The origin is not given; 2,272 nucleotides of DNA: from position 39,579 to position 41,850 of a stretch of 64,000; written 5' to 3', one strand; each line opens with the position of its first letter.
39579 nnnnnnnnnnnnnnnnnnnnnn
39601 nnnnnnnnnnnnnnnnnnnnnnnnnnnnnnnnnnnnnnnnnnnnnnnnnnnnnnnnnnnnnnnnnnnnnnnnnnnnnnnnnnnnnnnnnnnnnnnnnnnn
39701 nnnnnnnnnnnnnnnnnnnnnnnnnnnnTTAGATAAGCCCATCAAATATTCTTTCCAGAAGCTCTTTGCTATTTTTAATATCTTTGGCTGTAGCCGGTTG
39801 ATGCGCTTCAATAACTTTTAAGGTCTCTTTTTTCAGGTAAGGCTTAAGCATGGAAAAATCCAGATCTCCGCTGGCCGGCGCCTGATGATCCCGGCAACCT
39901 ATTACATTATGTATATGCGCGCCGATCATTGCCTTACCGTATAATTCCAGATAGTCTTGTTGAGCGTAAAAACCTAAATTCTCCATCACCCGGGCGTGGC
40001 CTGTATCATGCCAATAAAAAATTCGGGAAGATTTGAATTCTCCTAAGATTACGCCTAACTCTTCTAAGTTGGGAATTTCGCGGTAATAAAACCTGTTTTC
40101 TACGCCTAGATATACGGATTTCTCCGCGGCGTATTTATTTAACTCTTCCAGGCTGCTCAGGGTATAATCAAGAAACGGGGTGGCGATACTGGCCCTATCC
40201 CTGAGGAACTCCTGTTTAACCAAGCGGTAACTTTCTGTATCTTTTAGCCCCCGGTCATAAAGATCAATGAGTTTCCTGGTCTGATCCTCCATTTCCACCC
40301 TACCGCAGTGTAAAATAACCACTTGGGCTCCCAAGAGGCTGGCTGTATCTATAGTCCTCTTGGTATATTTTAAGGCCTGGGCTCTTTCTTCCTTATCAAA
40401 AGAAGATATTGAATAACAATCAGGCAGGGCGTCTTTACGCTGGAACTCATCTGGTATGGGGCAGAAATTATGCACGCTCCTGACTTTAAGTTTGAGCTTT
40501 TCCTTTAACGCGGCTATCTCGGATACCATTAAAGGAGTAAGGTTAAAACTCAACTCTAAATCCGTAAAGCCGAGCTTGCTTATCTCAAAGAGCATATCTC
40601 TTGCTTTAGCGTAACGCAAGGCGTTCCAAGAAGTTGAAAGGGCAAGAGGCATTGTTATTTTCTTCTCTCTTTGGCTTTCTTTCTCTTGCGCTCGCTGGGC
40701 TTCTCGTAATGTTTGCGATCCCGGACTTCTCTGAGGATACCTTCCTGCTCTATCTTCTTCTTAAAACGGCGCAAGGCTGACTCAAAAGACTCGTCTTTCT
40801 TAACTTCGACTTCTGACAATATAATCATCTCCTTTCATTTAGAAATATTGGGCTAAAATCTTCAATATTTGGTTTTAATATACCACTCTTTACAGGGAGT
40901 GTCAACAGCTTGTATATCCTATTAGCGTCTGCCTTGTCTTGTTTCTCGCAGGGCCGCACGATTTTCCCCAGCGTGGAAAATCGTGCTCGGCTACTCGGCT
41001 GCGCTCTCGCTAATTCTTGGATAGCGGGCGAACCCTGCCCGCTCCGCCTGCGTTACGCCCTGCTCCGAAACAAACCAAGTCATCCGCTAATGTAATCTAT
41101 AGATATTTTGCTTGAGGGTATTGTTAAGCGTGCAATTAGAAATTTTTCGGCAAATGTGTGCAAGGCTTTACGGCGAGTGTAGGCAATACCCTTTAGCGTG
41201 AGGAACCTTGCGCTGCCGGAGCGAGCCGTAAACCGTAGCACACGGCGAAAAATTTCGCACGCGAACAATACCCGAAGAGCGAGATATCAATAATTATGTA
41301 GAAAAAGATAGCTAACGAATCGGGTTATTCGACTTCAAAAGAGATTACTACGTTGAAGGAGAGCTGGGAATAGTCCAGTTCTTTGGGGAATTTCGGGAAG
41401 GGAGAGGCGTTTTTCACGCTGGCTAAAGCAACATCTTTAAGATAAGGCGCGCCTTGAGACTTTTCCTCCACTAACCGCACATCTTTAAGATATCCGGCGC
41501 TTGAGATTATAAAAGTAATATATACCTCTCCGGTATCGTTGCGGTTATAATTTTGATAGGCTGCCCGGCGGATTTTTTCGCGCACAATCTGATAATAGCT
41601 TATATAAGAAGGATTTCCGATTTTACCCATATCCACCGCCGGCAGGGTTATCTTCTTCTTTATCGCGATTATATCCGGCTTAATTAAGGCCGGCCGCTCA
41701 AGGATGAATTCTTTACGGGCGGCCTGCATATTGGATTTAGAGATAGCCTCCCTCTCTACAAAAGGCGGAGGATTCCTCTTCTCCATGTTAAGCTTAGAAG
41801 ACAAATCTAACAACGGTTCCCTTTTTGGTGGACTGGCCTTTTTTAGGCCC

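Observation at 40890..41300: Roughly 400-nt GC-rich, hairpin-dense non-coding island between rpsU and tonB. This is a candidate structured ncRNA of unknown class.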

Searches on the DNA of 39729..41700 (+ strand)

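Call 4: search_rna_families(source=window, start=40500, end=41700, threshold=evalue, max_evalue=10, show_alignments=3)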
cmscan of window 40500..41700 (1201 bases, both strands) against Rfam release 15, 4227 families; matches with E-value up to 10: 2.
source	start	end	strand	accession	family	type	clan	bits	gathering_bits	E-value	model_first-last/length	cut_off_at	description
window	41284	41359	-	RF01366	CRISPR-DR53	Gene; CRISPR;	-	17.7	45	3.5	1-37/37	no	CRISPR RNA direct repeat element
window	40625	40688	+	RF00834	mir-268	Gene; miRNA;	-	17.6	47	6.2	1-89/89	no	mir-268 microRNA precursor family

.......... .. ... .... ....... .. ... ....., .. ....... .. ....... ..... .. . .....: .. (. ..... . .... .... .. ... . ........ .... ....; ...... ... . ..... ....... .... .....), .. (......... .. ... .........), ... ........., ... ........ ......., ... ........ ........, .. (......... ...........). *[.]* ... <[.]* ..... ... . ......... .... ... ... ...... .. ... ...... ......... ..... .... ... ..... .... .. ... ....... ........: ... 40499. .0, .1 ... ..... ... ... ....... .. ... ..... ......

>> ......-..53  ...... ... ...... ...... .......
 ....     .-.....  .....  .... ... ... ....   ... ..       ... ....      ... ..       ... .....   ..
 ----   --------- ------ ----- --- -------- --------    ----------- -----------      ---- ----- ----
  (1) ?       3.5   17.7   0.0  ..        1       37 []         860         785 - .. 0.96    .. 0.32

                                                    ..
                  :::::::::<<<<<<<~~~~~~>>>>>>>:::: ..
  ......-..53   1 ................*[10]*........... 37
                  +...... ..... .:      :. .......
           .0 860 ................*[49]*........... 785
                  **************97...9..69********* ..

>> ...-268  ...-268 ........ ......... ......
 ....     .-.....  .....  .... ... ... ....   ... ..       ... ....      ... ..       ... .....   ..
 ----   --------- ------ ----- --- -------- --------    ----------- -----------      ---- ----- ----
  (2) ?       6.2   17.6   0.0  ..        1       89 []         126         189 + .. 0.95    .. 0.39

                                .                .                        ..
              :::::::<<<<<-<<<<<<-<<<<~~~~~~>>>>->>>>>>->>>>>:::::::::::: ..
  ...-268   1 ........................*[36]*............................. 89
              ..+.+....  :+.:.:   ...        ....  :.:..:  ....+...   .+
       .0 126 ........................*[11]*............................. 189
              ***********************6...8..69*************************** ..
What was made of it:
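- On Any Rfam family (RNase P, tmRNA, SRP, 6S, riboswitches, r-protein leaders and others): No hit on A or B at E <= 10 in the window (call 4).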

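Call 71: search_dna_similar(query=window:40915-41295:+, collection=plasmids, mode=distant, max_rows=5)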
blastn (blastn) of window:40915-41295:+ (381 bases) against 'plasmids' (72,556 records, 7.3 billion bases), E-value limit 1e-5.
No match.

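Call 72: search_dna_similar(query=window:40915-41295:+, collection=phages, mode=distant, max_rows=5)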
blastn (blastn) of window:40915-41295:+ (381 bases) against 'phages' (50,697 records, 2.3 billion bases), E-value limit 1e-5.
No match.
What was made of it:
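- Tried and rejected: Plasmid and phage BLAST: no match (calls 71, 72).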

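Call 82: search_rna_families(sources=[L131, L125, L097, L099, L103, L111, L086], threshold=evalue, max_evalue=1)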
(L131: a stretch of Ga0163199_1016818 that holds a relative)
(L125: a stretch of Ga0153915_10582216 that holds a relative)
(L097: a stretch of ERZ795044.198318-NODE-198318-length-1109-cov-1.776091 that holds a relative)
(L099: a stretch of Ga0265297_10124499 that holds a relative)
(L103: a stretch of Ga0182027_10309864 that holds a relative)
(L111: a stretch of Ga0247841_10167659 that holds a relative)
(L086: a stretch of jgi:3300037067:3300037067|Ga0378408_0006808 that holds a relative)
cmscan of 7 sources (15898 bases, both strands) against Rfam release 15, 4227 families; matches with E-value up to 1: 0.
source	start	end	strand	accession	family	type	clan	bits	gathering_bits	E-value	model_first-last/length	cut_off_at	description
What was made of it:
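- No Rfam family matches (calls 4, 82).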

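Call 83: build_rna_model(alignment_id=A2, structure=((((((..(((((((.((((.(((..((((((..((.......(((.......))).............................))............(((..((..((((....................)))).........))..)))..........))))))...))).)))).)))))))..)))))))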
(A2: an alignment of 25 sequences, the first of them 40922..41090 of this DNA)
Model R1 built from alignment A2 (25 sequences, 195 columns); structure: as given.
model positions 166; base pairs 40; branch points 1; effective number of sequences 2.07; information 0.59 bits per position. Calibrated on 0.2 Mb of random sequence (short: E-values are rough).
structure used (alignment columns):
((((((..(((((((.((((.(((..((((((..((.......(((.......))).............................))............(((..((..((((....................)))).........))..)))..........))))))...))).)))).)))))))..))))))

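Call 84: search_with_rna_model(model_id=R1, sources=[window, L002, L003, L004, L005, L006, L007, L008, L009, L010, L011, L012, L013, L014, L015, L016, L017, L018, L019, L020, L021, L022, L023, L024, L025, L026, L027, L028, L029, L030, L031, L032, L033, L034, L035, L036, L037, L038, L039, L040, L041, L042, L043, L044, L045, L046, L047, L048, L049, L050, L051, L052, L053, L054, L055, L056, L057, L058, L059, L060, L061, L062, L063, L064, L065, L066, L067, L068, L069, L070, L071, L072, L073, L074, L075, L076, L077, L078, L079, L080, L081, L082, L083, L084, L085, L086], max_evalue=1)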
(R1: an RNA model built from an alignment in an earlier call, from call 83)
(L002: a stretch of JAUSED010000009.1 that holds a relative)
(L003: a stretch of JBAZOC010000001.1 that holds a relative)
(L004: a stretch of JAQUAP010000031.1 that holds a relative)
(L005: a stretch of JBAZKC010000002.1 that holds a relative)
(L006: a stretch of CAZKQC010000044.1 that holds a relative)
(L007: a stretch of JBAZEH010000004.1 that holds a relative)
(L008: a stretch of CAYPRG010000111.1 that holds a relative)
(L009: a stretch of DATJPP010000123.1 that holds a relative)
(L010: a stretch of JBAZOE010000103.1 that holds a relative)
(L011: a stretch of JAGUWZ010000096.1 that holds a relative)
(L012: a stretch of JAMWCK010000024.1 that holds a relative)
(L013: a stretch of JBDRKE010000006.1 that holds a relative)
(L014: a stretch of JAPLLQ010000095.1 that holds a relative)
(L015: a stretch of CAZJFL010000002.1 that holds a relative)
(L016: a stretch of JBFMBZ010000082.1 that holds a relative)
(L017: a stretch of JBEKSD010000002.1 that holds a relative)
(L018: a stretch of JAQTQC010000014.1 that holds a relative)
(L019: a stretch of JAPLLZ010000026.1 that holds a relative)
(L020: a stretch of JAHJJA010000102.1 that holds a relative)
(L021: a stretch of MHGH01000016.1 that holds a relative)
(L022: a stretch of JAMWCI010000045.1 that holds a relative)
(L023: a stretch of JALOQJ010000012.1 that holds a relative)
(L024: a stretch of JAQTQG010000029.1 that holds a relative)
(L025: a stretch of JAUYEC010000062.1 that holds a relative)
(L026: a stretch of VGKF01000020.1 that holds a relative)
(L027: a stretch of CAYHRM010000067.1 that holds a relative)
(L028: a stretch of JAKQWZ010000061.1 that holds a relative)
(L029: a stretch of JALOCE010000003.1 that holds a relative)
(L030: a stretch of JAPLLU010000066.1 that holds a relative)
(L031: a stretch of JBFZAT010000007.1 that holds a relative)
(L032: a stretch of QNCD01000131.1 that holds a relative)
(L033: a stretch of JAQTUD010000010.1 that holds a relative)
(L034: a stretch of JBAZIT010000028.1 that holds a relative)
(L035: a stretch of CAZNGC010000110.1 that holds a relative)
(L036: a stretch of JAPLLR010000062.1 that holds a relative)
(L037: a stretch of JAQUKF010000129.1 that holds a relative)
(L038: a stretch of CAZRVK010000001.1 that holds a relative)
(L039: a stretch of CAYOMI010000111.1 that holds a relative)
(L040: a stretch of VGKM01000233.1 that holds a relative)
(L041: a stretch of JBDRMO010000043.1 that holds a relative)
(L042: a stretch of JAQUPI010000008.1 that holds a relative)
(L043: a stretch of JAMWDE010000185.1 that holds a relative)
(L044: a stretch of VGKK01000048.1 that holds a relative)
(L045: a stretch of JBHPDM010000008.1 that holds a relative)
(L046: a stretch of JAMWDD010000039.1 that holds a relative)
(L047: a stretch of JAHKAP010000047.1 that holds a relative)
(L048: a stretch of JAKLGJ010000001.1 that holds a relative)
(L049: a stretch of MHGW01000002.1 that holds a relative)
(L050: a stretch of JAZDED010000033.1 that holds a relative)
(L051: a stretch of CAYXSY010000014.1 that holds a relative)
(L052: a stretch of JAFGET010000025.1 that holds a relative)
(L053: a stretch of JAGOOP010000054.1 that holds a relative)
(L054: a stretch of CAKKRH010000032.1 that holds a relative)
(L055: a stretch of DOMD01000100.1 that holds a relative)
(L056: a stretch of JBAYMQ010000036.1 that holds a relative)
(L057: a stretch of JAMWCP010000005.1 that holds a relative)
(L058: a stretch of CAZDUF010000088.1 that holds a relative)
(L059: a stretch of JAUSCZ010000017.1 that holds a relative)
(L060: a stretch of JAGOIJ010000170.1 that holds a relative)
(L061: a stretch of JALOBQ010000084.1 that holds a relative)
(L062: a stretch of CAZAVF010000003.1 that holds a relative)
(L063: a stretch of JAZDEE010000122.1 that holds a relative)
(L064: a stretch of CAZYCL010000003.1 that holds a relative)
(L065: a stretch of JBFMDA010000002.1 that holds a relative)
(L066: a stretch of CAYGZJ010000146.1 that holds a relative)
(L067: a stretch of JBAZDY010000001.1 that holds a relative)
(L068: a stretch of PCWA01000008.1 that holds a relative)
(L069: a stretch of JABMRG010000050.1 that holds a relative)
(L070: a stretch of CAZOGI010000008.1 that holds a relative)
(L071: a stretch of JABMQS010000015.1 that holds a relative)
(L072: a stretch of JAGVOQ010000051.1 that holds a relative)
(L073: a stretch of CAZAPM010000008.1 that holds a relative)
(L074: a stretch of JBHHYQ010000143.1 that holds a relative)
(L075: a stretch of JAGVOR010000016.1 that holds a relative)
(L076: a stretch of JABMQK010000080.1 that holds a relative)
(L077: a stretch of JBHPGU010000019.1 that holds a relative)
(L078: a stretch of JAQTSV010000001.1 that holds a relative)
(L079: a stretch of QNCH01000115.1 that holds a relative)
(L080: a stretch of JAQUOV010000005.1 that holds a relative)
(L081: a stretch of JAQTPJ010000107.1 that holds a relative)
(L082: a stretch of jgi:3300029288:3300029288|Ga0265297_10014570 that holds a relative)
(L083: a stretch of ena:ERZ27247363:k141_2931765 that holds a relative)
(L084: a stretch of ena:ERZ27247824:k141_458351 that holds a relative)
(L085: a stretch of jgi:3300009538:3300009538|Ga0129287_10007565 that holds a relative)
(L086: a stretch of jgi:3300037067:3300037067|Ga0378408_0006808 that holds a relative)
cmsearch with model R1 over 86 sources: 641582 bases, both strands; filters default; matches with E-value up to 1: 5.
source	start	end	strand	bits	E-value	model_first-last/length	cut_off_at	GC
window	40922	41090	+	156.5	1.4e-37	1-166/166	no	0.59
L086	2315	2479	+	113.9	1e-26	1-166/166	no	0.62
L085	2612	2704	-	48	7.2e-10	1-166/166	no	0.53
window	40922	41090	-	29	5.2e-05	1-166/166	no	0.59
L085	2615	2701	+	18.1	0.031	1-166/166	no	0.56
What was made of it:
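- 40922..41090 (+): Element A (169 nt), a member of repeat family A. The family orientation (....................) reads on the window + strand, antisense to tonB and rpsU. The covariance model R1 gives 156.5 bits on + against 29 on - (call 84).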

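Call 85: search_with_rna_model(model_id=R1, sources=[window, L085, L086, L087, L088, L089, L091, L092, L093, L095, L096, L097, L099, L103, L105, L106, L107, L108, L111, L114, L115, L116, L117, L119, L120, L124, L125, L126, L127, L129, L131, L004], max_evalue=0.00001, make_alignment=true)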
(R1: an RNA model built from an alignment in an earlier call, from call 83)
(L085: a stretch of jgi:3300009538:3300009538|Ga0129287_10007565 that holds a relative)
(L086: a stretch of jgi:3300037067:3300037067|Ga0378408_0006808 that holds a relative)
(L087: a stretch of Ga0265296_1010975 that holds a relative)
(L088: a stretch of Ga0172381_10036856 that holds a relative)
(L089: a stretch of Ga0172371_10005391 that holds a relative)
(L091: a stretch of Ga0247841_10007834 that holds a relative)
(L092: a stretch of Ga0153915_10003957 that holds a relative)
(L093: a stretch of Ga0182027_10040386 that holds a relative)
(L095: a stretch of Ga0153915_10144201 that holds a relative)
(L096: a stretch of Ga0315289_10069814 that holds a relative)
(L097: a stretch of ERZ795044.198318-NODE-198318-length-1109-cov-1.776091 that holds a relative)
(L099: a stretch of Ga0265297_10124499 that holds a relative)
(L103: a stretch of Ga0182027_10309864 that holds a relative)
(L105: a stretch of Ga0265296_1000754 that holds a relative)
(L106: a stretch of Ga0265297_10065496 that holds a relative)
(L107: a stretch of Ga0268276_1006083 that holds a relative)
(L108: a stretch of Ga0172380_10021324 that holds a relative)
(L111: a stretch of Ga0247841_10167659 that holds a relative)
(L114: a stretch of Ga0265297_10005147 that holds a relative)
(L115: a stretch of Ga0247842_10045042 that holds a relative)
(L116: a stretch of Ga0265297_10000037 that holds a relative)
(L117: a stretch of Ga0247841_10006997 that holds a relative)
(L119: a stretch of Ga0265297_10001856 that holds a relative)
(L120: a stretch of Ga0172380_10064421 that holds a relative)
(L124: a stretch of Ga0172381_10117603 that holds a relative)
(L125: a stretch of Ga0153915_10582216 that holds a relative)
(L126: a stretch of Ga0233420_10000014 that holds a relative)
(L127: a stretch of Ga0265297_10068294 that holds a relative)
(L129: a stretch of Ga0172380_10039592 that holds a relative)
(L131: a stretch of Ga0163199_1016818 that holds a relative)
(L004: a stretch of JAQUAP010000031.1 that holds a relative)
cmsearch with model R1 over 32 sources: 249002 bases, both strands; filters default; matches with E-value up to 0.00001: 46.
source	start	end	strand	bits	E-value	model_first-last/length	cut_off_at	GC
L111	146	312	+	177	3.1e-43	1-166/166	no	0.59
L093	4877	5042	-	172.8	3.9e-42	1-166/166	no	0.59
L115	1620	1782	-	172.6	4.3e-42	1-166/166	no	0.59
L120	2291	2456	+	172.4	4.7e-42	1-166/166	no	0.58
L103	1618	1781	-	172.1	5.6e-42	1-166/166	no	0.6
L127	1888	2053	-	167.2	1e-40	1-166/166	no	0.61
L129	2203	2366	-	166.4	1.6e-40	1-166/166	no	0.6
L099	1382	1547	-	163.1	1.1e-39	1-166/166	no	0.56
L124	1854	2015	-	162.3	1.8e-39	1-166/166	no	0.6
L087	4759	4929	-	159.9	7.6e-39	1-166/166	no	0.62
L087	686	849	+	159.6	8.6e-39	1-166/166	no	0.63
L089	11199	11363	-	157.8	2.6e-38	1-166/166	no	0.59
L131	1567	1734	-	156.8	4.6e-38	1-166/166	no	0.59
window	40922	41090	+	156.5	5.5e-38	1-166/166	no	0.59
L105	3000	3169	+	155.5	9.7e-38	1-166/166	no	0.64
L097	85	252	+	152.4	6e-37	1-166/166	no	0.57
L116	997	1162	-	152.4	6.3e-37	1-166/166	no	0.57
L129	345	512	+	152.1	7.4e-37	1-166/166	no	0.58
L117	10252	10410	-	151.6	9.7e-37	1-166/166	no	0.62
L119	4986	5150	+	150.1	2.4e-36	1-166/166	no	0.61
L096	30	199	-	149.3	3.9e-36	1-166/166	no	0.66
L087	2740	2899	-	136.1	9.2e-33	1-166/166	no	0.63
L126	6595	6753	-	133.3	4.5e-32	1-166/166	no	0.58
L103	192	353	+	128.7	6.9e-31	1-166/166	no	0.61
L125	510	696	+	122.6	2.5e-29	1-166/166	no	0.6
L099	181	344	+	122.2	3.1e-29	1-166/166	no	0.54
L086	2315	2479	+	113.9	4.1e-27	1-166/166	no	0.62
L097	976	1109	-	112.6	8.8e-27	31-166/166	5'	0.62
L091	13682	13819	+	107.7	1.6e-25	1-135/166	3'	0.62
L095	2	186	-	101.7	5.4e-24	1-166/166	no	0.62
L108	1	71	-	69.2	1.1e-15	1-72/166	3'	0.59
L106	1208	1298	+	57.2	1.3e-12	1-166/166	no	0.52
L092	6719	6809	+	56.5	1.9e-12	1-166/166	no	0.52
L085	2612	2704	-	48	2.8e-10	1-166/166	no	0.53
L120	2291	2456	-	41.5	1.3e-08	1-166/166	no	0.58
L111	146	312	-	40.1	3e-08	1-166/166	no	0.59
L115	1620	1782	+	37.7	1.2e-07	1-166/166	no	0.59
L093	4877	5042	+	36.4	2.6e-07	1-166/166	no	0.59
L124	1854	2015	+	36.3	2.8e-07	1-166/166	no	0.6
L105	3000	3169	-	36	3.2e-07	1-166/166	no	0.64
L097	85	252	-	34.4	8.3e-07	1-166/166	no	0.57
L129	345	512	-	34.4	8.5e-07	1-166/166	no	0.58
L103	1618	1781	+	33.7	1.3e-06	1-166/166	no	0.6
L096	30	199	+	32.7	2.3e-06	1-166/166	no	0.66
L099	1382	1547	+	32.5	2.5e-06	1-166/166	no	0.56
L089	11199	11363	+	31.5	4.7e-06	1-166/166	no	0.59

Alignment A4: 46 matches aligned to the model, 309 columns, each read 5' to 3' on its own strand. Consensus structure (alignment columns), stored with it:
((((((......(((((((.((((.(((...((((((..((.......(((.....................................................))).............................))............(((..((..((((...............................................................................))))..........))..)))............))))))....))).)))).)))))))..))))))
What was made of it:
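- Orientation-specific sequence conservation: covariance-model scores of about 150-177 bits forward against 30-40 reverse (call 85).
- Tried and rejected: Alignment A4 from the covariance model: it mixes forward hits with reverse-strand shadows, so it was not used for pair counts (call 85).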

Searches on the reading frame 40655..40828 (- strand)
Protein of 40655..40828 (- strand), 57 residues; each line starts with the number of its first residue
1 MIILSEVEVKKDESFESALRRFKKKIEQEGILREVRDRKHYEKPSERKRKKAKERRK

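Call 14: find_encoding_contigs(protein=window:40655-40828:-, flank=3000, max_places=10)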
Protein window:40655-40828:- (57 aa): no gene with exactly this product is on record in the collection.
